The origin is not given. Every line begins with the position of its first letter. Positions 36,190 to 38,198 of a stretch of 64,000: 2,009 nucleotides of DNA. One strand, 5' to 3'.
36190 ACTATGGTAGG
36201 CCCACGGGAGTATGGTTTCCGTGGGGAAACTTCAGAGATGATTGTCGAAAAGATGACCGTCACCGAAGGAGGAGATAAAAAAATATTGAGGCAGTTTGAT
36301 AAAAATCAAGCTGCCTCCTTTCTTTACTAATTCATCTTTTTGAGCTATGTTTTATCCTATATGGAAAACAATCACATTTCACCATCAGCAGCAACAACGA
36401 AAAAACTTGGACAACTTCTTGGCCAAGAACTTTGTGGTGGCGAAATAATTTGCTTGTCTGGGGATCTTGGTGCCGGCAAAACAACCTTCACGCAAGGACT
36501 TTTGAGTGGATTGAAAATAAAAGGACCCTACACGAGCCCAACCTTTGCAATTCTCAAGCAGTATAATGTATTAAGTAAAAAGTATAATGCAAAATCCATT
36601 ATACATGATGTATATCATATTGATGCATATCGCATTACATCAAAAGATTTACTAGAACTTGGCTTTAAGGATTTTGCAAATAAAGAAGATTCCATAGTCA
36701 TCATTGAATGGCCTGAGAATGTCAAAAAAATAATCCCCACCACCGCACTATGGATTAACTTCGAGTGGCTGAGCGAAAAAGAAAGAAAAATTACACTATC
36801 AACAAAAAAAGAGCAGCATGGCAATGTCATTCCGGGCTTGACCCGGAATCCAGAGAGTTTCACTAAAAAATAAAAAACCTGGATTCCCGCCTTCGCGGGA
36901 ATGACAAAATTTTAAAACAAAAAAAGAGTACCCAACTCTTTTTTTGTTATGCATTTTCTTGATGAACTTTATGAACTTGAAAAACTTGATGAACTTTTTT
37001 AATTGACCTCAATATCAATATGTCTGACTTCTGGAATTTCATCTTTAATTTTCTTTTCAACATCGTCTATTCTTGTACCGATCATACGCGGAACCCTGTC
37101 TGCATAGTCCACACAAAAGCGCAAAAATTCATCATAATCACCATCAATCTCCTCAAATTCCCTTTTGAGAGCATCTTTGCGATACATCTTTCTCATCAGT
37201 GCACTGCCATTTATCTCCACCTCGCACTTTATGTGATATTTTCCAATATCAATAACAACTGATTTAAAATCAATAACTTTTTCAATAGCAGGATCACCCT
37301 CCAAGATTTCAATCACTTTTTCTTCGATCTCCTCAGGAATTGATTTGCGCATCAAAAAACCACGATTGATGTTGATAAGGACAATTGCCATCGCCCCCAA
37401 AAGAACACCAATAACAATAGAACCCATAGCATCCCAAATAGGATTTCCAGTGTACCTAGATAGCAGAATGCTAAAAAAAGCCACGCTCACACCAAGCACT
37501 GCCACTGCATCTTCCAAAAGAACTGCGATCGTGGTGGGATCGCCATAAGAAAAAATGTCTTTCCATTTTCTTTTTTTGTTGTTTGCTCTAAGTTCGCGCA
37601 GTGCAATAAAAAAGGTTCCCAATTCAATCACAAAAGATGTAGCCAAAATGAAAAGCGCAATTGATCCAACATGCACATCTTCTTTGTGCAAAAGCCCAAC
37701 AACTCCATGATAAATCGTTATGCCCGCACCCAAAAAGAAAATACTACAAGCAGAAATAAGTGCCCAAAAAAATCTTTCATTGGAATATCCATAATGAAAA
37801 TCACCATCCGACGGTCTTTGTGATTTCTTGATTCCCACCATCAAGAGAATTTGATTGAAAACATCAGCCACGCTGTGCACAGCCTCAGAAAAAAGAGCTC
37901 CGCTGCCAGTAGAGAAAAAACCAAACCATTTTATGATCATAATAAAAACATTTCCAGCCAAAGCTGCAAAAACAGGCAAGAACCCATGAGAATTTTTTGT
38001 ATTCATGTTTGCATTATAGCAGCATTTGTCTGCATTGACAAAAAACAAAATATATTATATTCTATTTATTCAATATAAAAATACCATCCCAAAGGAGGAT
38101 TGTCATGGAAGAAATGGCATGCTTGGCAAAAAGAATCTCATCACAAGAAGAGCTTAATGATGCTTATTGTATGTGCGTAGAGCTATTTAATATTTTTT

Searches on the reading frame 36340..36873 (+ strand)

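Call 66: search_protein_families(library=pfam, proteins=[window:36340-36873:+], max_evalue=0.0001)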
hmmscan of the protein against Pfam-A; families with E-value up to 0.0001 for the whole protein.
window:36340-36873:+ (177 aa): 1 family
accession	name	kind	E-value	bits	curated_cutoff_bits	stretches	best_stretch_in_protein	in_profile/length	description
PF02367.23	TsaE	-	8.8e-35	119.9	26.6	1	15-151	2-128/128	Threonylcarbamoyl adenosine biosynthesis protein TsaE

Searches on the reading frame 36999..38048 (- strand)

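Call 66: search_protein_families(library=pfam, proteins=[window:36999-38048:-], max_evalue=0.0001)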
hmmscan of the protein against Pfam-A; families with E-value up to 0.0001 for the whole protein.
window:36999-38048:- (349 aa): 1 family
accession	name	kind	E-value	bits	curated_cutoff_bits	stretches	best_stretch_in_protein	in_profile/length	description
PF01545.26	Cation_efflux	-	2.3e-33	116.1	26.6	1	26-225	1-190/198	Cation efflux family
